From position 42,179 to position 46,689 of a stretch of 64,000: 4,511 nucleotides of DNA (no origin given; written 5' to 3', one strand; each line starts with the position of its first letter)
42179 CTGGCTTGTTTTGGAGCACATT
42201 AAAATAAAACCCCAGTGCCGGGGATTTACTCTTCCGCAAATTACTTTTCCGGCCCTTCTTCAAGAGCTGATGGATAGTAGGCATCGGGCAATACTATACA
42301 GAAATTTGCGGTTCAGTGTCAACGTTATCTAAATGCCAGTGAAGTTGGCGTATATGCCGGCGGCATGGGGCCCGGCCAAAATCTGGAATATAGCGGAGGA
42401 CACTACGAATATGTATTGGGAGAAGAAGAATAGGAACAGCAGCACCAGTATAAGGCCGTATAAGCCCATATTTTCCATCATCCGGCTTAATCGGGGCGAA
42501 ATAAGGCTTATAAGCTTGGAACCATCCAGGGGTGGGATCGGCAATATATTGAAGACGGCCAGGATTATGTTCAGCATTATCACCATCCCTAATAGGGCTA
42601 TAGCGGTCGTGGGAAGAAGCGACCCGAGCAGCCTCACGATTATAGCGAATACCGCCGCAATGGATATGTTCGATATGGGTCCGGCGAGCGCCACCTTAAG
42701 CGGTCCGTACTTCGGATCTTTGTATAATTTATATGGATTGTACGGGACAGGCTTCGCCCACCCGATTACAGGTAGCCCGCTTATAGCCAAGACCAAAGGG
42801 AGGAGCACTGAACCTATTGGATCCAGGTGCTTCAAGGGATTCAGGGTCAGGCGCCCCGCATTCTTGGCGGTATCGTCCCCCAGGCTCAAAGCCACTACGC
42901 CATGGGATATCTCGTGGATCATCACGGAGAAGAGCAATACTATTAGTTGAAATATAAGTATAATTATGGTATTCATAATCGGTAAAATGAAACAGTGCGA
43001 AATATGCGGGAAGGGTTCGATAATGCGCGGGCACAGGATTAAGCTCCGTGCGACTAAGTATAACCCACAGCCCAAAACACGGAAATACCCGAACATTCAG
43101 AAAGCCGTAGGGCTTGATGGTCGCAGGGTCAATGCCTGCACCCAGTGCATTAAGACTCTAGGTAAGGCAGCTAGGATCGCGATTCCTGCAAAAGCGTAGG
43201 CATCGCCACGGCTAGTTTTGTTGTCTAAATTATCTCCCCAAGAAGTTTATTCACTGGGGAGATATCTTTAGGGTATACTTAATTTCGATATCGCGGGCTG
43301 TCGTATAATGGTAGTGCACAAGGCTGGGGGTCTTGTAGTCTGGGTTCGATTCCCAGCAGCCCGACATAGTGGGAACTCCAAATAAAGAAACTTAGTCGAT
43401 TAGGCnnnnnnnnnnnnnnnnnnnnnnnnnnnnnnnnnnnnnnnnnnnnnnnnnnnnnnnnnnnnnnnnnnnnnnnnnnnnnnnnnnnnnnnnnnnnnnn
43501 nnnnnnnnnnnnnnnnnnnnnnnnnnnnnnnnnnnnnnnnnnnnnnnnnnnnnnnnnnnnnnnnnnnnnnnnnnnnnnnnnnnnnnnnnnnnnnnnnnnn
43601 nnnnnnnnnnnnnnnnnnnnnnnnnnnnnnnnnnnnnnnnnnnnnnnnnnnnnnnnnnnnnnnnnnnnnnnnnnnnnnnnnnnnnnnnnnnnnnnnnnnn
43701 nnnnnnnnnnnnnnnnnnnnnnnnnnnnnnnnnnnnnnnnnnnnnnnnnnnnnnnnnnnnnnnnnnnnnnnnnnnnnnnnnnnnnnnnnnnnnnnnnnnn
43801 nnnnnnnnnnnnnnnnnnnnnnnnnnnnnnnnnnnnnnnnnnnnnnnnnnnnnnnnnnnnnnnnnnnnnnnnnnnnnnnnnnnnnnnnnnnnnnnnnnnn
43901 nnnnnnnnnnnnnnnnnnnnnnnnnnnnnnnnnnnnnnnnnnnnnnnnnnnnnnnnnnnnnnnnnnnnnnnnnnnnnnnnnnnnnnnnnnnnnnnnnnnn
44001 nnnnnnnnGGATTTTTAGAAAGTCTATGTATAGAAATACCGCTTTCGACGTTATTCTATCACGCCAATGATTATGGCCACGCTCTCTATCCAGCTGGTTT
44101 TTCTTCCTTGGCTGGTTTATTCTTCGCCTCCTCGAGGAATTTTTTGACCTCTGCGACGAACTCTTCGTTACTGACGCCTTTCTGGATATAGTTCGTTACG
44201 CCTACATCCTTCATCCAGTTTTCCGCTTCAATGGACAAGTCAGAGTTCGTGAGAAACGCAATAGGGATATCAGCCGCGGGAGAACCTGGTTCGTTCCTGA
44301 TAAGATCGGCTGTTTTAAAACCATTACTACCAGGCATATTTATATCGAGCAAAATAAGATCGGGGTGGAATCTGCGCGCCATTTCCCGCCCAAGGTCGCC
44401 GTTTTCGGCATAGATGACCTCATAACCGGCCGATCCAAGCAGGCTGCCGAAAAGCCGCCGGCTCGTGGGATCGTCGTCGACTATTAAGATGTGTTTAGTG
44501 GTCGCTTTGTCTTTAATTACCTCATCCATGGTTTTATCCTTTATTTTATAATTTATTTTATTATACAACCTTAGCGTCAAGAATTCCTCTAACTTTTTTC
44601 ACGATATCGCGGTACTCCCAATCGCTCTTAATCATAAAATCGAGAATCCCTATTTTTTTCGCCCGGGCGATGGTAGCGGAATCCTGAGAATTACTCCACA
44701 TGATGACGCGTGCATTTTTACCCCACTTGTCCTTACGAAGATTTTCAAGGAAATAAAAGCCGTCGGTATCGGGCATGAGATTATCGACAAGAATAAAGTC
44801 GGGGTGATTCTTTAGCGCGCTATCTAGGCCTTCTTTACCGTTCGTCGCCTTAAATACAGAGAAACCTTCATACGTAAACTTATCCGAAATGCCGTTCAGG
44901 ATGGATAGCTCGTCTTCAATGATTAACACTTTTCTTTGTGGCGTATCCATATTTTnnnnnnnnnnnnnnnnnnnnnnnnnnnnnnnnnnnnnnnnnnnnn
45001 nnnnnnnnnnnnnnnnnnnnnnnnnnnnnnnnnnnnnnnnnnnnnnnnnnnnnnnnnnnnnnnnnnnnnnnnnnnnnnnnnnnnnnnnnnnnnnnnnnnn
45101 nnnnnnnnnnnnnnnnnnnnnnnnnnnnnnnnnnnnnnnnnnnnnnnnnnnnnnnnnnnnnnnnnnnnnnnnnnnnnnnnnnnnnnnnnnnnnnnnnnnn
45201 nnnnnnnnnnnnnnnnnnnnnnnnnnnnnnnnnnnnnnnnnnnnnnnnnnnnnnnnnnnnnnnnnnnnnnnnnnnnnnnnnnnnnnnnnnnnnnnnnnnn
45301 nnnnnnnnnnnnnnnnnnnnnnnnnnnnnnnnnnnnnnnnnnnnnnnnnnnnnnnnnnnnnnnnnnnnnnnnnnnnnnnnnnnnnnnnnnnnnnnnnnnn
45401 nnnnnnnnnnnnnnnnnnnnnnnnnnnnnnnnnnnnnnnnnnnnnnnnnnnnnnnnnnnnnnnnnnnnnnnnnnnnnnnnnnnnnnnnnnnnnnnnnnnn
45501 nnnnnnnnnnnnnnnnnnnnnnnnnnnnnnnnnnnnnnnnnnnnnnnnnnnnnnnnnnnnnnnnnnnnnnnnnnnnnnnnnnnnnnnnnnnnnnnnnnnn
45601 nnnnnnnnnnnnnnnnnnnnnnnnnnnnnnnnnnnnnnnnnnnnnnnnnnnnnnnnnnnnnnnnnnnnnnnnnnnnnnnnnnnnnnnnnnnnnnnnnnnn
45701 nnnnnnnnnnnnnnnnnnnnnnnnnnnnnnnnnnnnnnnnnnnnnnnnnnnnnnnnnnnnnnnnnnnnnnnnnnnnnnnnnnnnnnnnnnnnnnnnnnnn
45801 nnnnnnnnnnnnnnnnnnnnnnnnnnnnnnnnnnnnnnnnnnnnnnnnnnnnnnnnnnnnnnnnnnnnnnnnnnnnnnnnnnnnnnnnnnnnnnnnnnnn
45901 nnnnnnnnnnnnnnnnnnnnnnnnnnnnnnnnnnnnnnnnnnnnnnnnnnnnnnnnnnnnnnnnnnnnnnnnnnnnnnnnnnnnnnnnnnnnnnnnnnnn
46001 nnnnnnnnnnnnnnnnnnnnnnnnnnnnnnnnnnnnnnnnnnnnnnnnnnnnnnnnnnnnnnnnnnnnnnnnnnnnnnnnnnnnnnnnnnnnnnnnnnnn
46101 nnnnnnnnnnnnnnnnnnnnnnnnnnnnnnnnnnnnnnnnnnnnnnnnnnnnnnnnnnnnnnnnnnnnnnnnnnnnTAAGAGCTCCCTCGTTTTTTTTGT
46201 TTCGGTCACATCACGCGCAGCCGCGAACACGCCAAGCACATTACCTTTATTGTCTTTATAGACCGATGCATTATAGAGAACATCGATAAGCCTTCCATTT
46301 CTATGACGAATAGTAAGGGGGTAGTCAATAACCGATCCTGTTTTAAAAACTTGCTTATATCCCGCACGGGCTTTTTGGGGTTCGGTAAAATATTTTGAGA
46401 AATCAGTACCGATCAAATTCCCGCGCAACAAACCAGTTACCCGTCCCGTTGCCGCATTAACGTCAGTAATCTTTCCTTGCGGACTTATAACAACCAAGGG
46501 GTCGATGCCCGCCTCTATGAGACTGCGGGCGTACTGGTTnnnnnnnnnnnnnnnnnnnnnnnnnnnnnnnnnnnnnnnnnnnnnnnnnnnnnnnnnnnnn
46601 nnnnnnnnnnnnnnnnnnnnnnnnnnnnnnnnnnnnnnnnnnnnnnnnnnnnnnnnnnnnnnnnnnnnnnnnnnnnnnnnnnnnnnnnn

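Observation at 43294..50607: tRNA-Pro-adjacent accessory-like locus: sortase, two orphan CheY receivers, repeat-rich cytoplasmic kinase, LPXTG ice-binding-like adhesin, toastrack pair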

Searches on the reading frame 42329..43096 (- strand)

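Call 4: search_protein_families(library=pfam, proteins=[window:42329-43096:-], max_evalue=0.01)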
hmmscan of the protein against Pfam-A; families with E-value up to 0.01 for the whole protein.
window:42329-43096:- (255 aa): 1 family
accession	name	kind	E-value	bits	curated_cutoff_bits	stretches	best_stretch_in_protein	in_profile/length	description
PF02163.28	Peptidase_M50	-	2.6e-11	43.7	27.2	1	51-215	3-214/221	Peptidase family M50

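Call 5: search_protein_families(library=ncbifam, proteins=[window:42329-43096:-], max_evalue=0.01)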
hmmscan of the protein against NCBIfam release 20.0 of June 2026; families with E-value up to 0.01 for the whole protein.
window:42329-43096:- (255 aa): 2 families
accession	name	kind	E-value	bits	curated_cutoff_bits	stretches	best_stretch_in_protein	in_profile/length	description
NF041824.1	daptide_HExxH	equivalog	6e-05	22.3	300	1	133-192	220-276/379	daptide biosynthesis intramembrane metalloprotease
TIGR00054.1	TIGR00054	equivalog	0.0036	16.2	147.55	1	153-200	333-380/421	RIP metalloprotease RseP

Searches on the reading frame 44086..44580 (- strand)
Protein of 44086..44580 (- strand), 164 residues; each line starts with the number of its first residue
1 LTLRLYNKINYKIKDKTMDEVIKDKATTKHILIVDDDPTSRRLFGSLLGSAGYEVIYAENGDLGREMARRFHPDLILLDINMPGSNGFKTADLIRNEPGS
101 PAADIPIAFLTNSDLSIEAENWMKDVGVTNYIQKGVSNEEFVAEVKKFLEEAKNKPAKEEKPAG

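Call 4: search_protein_families(library=pfam, proteins=[window:44086-44580:-], max_evalue=0.01)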
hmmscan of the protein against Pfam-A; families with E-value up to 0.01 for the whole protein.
window:44086-44580:- (164 aa): 1 family
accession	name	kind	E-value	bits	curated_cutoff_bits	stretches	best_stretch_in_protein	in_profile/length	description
PF00072.30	Response_reg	-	1.3e-21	77.2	30.2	1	31-145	1-110/111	Response regulator receiver domain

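Call 5: search_protein_families(library=ncbifam, proteins=[window:44086-44580:-], max_evalue=0.01)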
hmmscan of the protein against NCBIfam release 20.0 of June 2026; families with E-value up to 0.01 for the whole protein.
window:44086-44580:- (164 aa): 91 families (the best 25 are shown)
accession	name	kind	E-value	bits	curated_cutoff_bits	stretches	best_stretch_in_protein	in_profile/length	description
NF011874.0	PRK15347.1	equivalog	4.3e-18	64.7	852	1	4-141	664-802/921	two component system sensor kinase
TIGR02154.1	PhoB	equivalog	5.8e-16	58.5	296.2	1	28-156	2-127/226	phosphate regulon transcriptional regulator PhoB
NF040689.1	MtrAB_MtrA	equivalog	6.8e-16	58.3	300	1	31-156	1-120/219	MtrAB system response regulator MtrA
NF045944.1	ResRegRpaBCyano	equivalog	1.5e-15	57.2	330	1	32-159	1-122/229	response regulator transcription factor RpaB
NF007982.1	PRK10710.1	equivalog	4.9e-15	55.7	380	1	25-158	4-131/235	envelope stress response regulator BaeR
NF040534.1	resp_reg_YycF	equivalog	1.4e-14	53.9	340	1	29-161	1-127/231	response regulator YycF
NF008318.0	PRK11107.1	equivalog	1.9e-14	52.7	890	1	13-156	652-792/920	two-component sensor histidine kinase BarA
NF053854.1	RespRegPhoBBctds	equivalog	4e-14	52.5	270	1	31-159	1-125/225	two-component system response regulator PhoB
NF007135.0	PRK09581.1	equivalog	5.3e-14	51.9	474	1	28-147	2-118/457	PleD family two-component system response regulator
NF008378.0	PRK11173.1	equivalog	6.6e-14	51.8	334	1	27-161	2-130/238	two-component system response regulator ArcA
NF008099.0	PRK10841.1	equivalog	9.5e-14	50.1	920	1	19-150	815-941/949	two-component system sensor histidine kinase RcsC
NF045901.1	HisKinLetSLeg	equivalog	1.3e-13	49.9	1650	1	16-155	658-795/906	two-component system sensor histidine kinase LetS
NF008034.0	PRK10766.1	equivalog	8.1e-13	48.4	275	1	28-149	2-117/231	two-component system response regulator TorR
NF007005.1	PRK09468.1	equivalog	8.1e-13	48.3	331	1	27-152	2-122/237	osmolarity response regulator transcription factor OmpR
NF041866.1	EpsW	equivalog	9.2e-13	47.9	200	1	28-152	5-128/131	exopolysaccharide biosynthesis response regulator EpsW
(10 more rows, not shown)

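Call 53: search_solved_structures(query=window:44086-44535:-, max_evalue=0.00001)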
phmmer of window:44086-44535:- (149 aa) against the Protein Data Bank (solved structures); distinct sequences matched with E-value up to 0.00001: 94 (the best 60 are shown).
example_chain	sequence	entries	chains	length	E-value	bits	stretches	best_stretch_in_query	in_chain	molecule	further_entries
4ja2_A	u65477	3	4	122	5.3e-15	59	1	13-136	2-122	Response regulator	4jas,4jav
6azr_B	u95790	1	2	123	1.2e-14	57.8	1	13-136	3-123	Chemotaxis regulator-transmits chemoreceptor signals to flagelllar motor components CheY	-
3dge_C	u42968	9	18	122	1.4e-14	57.6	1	13-136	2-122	Response regulator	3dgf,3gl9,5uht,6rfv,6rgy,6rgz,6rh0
9lbr_A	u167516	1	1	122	1e-13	54.8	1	13-136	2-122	Response regulator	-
6rh1_C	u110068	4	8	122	1.9e-13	53.9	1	13-136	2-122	Response regulator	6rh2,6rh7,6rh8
1m5t_A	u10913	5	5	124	3e-13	53.3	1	13-136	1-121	cell division response regulator DivK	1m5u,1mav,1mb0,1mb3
5t3y_A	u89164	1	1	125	1.5e-12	51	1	15-132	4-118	Two-component system response regulator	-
3f6p_A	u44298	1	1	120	2e-12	50.6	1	14-134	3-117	Transcriptional regulatory protein yycF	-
2zwm_A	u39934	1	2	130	2.1e-12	50.5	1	14-134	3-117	Transcriptional regulatory protein yycF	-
9dvt_R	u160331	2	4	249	8.1e-12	48.6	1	15-139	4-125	DNA-binding dual master transcriptional regulator RpaA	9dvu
1xhe_A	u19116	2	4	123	1.8e-11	47.5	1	13-134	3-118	Aerobic respiration control protein arcA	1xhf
9ji3_J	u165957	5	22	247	2e-11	47.4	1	14-138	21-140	DNA-binding response regulator | Possible two component system response transcriptional positive regulator PhoP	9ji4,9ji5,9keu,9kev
3r0j_A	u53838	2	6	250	2e-11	47.3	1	14-138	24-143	POSSIBLE TWO COMPONENT SYSTEM RESPONSE TRANSCRIPTIONAL POSITIVE REGULATOR PHOP | Response regulator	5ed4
3a0u_A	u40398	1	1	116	2e-11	47.3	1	14-134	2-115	Response regulator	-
3a0r_B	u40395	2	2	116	2.1e-11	47.3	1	14-134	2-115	Response regulator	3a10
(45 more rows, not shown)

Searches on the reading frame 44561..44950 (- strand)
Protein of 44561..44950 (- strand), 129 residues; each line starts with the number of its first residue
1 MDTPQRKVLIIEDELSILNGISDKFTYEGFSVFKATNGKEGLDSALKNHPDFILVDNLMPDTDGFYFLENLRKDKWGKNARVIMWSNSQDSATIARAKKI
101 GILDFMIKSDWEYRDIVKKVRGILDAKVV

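Call 4: search_protein_families(library=pfam, proteins=[window:44561-44950:-], max_evalue=0.01)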
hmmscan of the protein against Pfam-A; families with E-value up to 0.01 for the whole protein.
window:44561-44950:- (129 aa): 1 family
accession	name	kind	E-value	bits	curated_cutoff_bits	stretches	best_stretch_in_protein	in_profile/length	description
PF00072.30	Response_reg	-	9.9e-20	71.2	30.2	1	8-119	1-109/111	Response regulator receiver domain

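Call 5: search_protein_families(library=ncbifam, proteins=[window:44561-44950:-], max_evalue=0.01)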
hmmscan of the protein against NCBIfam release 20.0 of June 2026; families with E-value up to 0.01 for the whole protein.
window:44561-44950:- (129 aa): 88 families (the best 25 are shown)
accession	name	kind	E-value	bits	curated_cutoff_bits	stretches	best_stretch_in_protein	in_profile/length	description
NF007969.0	PRK10693.1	equivalog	8.3e-14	51.3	329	1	6-121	8-121/337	two-component system response regulator RssB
NF008469.0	PRK11361.1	equivalog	2.7e-13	49.4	714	1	3-109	2-106/461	acetoacetate metabolism transcriptional regulator AtoC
TIGR02154.1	PhoB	equivalog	3.4e-13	49.4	296.2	1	5-124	2-120/226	phosphate regulon transcriptional regulator PhoB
NF007935.0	PRK10651.1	equivalog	7.3e-13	48.2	250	1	6-126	7-126/216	two-component system response regulator NarL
NF045717.1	DVU0259_DivK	exception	2.6e-12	47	160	1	5-100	2-96/117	DVU0259 family response regulator domain-containing protein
TIGR01387.1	cztR_silR_copR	subfamily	6.6e-12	45.5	279.2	1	8-124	1-114/218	heavy metal response regulator transcription factor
NF007135.0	PRK09581.1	equivalog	9.1e-12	44.5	474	1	7-109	4-106/457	PleD family two-component system response regulator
NF040534.1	resp_reg_YycF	equivalog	1e-11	44.6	340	1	6-122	1-113/231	response regulator YycF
NF012227.0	AdeR_RR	equivalog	1.1e-11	44.7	340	1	2-124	8-126/239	efflux system response regulator transcription factor AdeR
NF045505.1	RR_RssB_Pseudo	equivalog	1.7e-11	43.8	700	1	1-109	1-107/394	two-component system response regulator RssB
NF053512.1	nitric_RR_NosR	exception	2.1e-11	43.5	400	1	8-125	1-116/422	response regulator c-di-GMP phosphodiesterase, NosR family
NF045944.1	ResRegRpaBCyano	equivalog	2.7e-11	43.3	330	1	9-124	1-112/229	response regulator transcription factor RpaB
NF053854.1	RespRegPhoBBctds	equivalog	1.5e-10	40.9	270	1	8-125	1-116/225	two-component system response regulator PhoB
NF033791.1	ActR_PrrA_rreg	equivalog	2.4e-10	40.6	250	1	6-109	2-103/173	ActR/PrrA/RegA family redox response regulator transcription factor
NF008296.0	PRK11083.1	equivalog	3.5e-10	39.7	273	1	5-124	3-118/228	two-component system response regulator CreB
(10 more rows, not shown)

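Call 52: search_solved_structures(query=window:44561-44950:-, max_evalue=0.00001)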
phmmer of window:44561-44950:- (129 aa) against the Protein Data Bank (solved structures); distinct sequences matched with E-value up to 0.00001: 100 (the best 60 are shown).
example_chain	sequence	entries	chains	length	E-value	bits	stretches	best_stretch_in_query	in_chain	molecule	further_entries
9ji3_J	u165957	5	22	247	1.3e-14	57.8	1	3-123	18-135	DNA-binding response regulator | Possible two component system response transcriptional positive regulator PhoP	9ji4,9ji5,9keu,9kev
3r0j_A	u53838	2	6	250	1.4e-14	57.8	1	3-123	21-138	POSSIBLE TWO COMPONENT SYSTEM RESPONSE TRANSCRIPTIONAL POSITIVE REGULATOR PHOP | Response regulator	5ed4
3q15_C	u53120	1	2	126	4.7e-13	52.8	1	6-120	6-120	Sporulation initiation phosphotransferase F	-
1fsp_A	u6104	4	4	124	5e-13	52.7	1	6-120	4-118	STAGE 0 SPORULATION PROTEIN F | SPORULATION RESPONSE REGULATORY PROTEIN | Sporulation initiation phosphotransferase F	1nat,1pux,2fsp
1pey_A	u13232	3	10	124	6.9e-13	52.3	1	6-120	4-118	Sporulation initiation phosphotransferase F | SPORULATION RESPONSE REGULATORY PROTEIN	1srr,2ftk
2jvi_A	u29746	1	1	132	7.9e-13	52.1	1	6-120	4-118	Sporulation initiation phosphotransferase F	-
1f51_E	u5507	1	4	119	9.5e-13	51.8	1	6-120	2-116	SPORULATION INITIATION PHOSPHOTRANSFERASE F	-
2jvj_A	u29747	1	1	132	2.3e-12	50.6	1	6-120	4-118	Sporulation initiation phosphotransferase F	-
2jvk_A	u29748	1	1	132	2.7e-12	50.4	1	6-120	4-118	Sporulation initiation phosphotransferase F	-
9xzo_A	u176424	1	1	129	1.9e-10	44.4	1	6-123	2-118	De novo protein M1X0B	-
1nxo_A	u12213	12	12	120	3e-10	43.8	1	6-124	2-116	DNA-binding response regulator | Response regulator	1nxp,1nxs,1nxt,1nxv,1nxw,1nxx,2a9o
6eb7_A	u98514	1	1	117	5.2e-10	43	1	6-124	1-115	DNA-binding response regulator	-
9ket_J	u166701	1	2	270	5.4e-10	42.9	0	3-44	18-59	Possible two component system response transcriptional positive regulator PhoP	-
6is1_A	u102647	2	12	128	1.1e-09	41.9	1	7-124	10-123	Response regulator ArlR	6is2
6is3_C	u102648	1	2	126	1.2e-09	41.8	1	7-124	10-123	Response regulator ArlR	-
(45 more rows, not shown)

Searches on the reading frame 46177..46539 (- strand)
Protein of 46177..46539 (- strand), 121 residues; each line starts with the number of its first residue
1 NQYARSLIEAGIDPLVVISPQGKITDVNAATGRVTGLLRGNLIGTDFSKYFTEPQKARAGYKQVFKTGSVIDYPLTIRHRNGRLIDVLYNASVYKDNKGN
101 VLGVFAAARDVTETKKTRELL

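Call 67: search_solved_structures(query=window:46177-46539:-, max_evalue=0.01)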
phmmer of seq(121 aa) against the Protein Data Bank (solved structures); distinct sequences matched with E-value up to 0.01: 2.
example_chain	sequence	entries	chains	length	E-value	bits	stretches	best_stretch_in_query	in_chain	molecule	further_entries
6dgg_A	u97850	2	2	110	0.0023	21.3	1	13-112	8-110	RpfR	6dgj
4l9e_A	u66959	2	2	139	0.0068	19.7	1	5-53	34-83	Transcriptional regulator, PpsR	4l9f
